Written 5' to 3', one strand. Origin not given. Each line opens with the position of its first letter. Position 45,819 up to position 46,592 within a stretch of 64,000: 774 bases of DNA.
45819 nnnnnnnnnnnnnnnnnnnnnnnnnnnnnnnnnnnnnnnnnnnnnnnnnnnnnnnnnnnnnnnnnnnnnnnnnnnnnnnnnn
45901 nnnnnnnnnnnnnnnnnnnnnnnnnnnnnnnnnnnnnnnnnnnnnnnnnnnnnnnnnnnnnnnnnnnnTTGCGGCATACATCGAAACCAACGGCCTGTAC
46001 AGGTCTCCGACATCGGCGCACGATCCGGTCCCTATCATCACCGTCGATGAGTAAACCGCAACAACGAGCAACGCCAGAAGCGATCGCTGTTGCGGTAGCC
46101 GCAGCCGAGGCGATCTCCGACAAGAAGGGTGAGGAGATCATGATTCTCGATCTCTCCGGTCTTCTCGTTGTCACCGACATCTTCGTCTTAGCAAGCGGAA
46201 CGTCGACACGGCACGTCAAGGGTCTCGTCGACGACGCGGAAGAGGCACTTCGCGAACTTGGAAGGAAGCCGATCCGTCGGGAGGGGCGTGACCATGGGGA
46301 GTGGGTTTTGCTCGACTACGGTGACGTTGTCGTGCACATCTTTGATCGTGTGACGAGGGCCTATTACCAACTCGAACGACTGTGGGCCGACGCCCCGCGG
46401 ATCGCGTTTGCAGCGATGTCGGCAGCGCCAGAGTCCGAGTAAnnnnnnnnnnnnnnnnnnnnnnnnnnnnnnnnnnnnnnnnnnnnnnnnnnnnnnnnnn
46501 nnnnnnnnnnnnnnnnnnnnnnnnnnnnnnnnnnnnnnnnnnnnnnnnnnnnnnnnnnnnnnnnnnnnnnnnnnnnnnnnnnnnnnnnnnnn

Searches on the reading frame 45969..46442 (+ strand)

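Call 3: search_protein_families(library=pfam, proteins=[window:45969-46442:+], max_evalue=0.01)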
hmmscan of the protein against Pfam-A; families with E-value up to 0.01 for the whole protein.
window:45969-46442:+ (157 aa): 1 family
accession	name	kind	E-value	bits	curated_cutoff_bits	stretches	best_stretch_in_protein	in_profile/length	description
PF02410.21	RsfS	-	3.4e-32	111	21.6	1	45-139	3-98/98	Ribosomal silencing factor during starvation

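Call 4: search_protein_families(library=ncbifam, proteins=[window:45969-46442:+], max_evalue=0.01)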
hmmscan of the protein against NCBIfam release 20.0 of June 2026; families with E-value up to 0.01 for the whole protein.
window:45969-46442:+ (157 aa): 1 family
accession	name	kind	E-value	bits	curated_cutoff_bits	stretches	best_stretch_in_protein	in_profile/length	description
TIGR00090.1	rsfS_iojap_ybeB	equivalog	2.1e-31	108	56.9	1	45-139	5-99/99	ribosome silencing factor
